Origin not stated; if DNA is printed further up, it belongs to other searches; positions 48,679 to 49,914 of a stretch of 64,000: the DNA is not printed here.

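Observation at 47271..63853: Island of six GT-C-fold glycosyltransferases (four TPR-fused, TMTC-like) next to a polyprenyl-phosphate GT2: candidate undescribed periplasmic O-glycosylation system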

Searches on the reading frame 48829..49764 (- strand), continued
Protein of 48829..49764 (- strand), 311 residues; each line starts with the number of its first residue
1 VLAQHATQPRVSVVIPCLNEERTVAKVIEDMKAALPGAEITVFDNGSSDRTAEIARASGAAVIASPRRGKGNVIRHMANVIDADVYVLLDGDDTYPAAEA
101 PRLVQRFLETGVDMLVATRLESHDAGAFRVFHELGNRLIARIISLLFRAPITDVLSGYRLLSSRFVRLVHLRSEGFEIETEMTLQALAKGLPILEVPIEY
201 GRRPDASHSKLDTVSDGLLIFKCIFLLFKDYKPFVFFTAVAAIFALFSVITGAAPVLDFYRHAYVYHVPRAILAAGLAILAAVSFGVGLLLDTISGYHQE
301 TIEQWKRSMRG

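Call 74: search_solved_structures(query=window:48829-49764:-, max_evalue=0.00001)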
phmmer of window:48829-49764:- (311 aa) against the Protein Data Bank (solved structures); distinct sequences matched with E-value up to 0.00001: 9.
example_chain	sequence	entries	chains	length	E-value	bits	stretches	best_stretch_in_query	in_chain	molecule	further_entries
5mlz_A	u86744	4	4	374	1.6e-11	47.5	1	9-211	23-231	Dolichol monophosphate mannose synthase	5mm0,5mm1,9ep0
7pdo_A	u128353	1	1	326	3e-09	40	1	10-117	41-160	Glucosyl-3-phosphoglycerate synthase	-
7p5l_A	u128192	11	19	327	3.1e-09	40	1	10-117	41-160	Glucosyl-3-phosphoglycerate synthase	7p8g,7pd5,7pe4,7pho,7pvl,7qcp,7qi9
9hwj_A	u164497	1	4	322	2.6e-07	33.6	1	9-144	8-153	Undecaprenyl-phosphate 4-deoxy-4-formamido-L-arabinose transferase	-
4y6n_A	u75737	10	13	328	6e-07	32.4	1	10-97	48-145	Glucosyl-3-phosphoglycerate synthase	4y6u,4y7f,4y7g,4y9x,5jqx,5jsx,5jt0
3e25_A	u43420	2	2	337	6.4e-07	32.4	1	10-97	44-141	Putative uncharacterized protein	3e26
4ddz_A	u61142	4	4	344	6.8e-07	32.3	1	10-97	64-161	GLUCOSYL-3-PHOSPHOGLYCERATE SYNTHASE (GpgS) | Glucosyl-3-phosphoglycerate synthase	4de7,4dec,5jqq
9bhc_C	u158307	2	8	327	1.5e-06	31.2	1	9-142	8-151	Undecaprenyl-phosphate 4-deoxy-4-formamido-L-arabinose transferase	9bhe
8vxh_A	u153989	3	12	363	1.8e-06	30.8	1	9-141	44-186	Undecaprenyl-phosphate 4-deoxy-4-formamido-L-arabinose transferase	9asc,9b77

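Call 83: search_protein_families(library=pfam, proteins=[L021:1379-3874:-], max_evalue=0.00001)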
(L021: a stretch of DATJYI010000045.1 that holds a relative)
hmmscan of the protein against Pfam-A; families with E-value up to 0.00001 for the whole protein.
L021:1379-3874:- (831 aa): 29 families (the best 25 are shown)
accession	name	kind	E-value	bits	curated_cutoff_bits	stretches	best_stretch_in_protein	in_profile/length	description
PF13414.12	TPR_11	-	1.7e-75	248.9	26.8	7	487-526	1-40/42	TPR repeat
PF00515.34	TPR_1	-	1.9e-74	243.1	27.8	5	652-683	3-34/34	Tetratricopeptide repeat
PF07719.23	TPR_2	-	8.9e-72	231.8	27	3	582-615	1-34/34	Tetratricopeptide repeat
PF13431.12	TPR_17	-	6.1e-60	195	24.4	0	468-499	1-32/34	Tetratricopeptide repeat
PF13181.12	TPR_8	-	7.4e-59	191.4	25.7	0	652-683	3-34/34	Tetratricopeptide repeat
PF13432.12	TPR_16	-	2e-49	166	32.7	6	554-615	3-64/65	Tetratricopeptide repeat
PF13424.12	TPR_12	-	1.3e-46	157.1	30.1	2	684-748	3-75/77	Tetratricopeptide repeat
PF14559.12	TPR_19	-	1.1e-41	141.4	25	4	595-649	4-58/68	Tetratricopeptide repeat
PF13428.12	TPR_14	-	1.1e-41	137.4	23.5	0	583-623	2-42/44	Tetratricopeptide repeat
PF13176.12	TPR_7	-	7.7e-37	122.7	27.9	0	584-617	1-34/36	Tetratricopeptide repeat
PF13374.12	TPR_10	-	2.5e-33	113.6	27.5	0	582-611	2-31/42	Tetratricopeptide repeat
PF13371.12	TPR_9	-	5.4e-27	94.1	35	2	624-688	3-67/73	Tetratricopeptide repeat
PF13174.12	TPR_6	-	3.9e-23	80.9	26.3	0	787-817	1-31/33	Tetratricopeptide repeat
PF23914.1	TPR_CcmH_CycH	-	1e-20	74.6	42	1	539-650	41-155/158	Cytochrome c-type biogenesis protein H TPR domain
PF12895.13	ANAPC3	-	4.9e-15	56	27.2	0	724-777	29-81/82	Anaphase-promoting complex, cyclosome, subunit 3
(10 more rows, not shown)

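Call 90: search_protein_families(library=pfam, proteins=[L001:1680-2579:+], max_evalue=0.001)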
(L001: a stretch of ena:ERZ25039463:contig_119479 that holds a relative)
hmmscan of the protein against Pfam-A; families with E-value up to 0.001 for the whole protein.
L001:1680-2579:+ (299 aa): 0 families
